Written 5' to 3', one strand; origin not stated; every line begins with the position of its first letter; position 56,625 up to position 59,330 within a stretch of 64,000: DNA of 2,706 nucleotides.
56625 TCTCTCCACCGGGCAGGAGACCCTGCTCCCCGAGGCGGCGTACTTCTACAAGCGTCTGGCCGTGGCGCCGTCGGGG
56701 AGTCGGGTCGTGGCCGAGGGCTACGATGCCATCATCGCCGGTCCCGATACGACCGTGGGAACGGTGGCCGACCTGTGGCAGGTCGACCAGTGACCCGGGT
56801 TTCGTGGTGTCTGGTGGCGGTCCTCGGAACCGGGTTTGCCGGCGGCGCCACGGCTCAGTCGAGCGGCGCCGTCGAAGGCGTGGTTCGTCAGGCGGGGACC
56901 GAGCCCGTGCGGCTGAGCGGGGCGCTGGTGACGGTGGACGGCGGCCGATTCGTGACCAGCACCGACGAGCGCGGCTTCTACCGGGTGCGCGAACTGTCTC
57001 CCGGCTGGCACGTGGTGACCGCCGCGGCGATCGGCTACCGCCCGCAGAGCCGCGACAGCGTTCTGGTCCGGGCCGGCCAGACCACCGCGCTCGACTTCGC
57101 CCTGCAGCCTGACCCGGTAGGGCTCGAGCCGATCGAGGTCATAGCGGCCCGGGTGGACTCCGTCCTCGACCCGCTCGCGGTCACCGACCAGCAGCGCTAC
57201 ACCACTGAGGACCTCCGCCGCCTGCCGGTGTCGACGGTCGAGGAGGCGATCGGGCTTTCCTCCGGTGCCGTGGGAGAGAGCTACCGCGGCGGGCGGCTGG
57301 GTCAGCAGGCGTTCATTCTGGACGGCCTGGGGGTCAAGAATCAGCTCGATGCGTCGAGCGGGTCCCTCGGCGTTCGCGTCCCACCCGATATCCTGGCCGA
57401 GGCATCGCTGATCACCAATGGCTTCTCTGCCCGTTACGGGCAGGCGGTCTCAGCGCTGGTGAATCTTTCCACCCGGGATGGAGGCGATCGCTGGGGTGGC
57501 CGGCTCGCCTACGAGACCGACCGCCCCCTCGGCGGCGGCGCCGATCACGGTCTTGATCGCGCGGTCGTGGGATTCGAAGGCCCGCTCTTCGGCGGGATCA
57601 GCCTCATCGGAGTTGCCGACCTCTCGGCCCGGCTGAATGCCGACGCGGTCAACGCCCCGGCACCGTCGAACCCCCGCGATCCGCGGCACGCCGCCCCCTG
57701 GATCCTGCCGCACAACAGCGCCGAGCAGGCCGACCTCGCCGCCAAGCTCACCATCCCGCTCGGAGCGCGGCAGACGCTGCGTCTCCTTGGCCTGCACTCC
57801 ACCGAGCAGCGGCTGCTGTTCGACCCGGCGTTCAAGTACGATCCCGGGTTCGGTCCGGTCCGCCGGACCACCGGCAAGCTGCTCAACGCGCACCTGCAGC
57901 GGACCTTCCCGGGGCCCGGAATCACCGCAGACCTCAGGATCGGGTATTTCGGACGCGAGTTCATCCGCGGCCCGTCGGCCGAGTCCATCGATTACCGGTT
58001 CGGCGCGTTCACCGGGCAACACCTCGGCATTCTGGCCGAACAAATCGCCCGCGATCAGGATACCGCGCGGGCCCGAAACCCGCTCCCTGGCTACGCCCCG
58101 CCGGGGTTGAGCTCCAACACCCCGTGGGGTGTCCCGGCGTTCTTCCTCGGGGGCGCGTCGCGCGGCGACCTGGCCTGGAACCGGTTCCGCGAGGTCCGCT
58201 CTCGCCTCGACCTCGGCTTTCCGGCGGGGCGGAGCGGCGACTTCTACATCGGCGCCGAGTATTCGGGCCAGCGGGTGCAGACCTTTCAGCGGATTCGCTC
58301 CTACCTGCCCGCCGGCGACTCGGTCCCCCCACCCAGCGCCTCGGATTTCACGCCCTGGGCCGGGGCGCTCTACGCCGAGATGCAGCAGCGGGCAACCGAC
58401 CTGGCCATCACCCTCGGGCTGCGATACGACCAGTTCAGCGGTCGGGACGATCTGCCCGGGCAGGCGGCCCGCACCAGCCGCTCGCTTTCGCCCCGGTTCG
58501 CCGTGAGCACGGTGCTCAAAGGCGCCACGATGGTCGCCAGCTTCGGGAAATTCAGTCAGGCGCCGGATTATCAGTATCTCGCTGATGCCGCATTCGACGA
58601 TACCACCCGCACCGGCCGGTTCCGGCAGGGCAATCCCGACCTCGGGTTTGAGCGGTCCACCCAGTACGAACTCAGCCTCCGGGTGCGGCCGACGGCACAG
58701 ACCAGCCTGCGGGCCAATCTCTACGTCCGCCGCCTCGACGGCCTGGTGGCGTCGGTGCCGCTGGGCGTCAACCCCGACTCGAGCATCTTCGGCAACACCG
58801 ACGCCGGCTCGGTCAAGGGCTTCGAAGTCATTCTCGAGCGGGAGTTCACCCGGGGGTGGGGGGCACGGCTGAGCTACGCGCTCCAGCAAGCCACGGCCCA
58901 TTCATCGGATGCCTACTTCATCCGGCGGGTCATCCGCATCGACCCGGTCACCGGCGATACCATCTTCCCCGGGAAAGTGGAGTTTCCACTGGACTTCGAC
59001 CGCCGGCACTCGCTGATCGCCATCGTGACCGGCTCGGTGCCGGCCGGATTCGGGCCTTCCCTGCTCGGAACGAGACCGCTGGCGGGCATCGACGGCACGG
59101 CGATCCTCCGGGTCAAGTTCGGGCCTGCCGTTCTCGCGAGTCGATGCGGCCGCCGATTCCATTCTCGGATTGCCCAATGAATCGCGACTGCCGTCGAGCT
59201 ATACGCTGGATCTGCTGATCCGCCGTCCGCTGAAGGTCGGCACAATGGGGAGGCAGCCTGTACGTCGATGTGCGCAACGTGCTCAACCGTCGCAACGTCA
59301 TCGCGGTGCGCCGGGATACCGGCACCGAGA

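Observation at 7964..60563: Dispersed 7-8-nt tandem repeats organised as inverted arms at 12 loci, many inside operons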

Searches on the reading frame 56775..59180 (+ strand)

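Call 89: search_protein_families(library=pfam, proteins=[window:56775-59180:+])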
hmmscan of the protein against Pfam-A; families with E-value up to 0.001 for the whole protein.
window:56775-59180:+ (801 aa): 4 families
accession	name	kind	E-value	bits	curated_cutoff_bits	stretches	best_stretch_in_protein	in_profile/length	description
PF00593.30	TonB_dep_Rec_b-barrel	-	3.6e-20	73.7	27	1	458-703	103-347/436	TonB dependent receptor-like, beta-barrel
PF13620.12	CarboxypepD_reg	-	2.9e-14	53.6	32.3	1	33-111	2-82/82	Carboxypeptidase regulatory-like domain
PF14905.12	OMP_b-brl_3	-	2.9e-08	33.6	27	1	473-708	56-297/408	Outer membrane protein beta-barrel family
PF13715.12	CarbopepD_reg_2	-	2.8e-07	30.9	32.2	1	33-119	1-85/88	CarboxypepD_reg-like domain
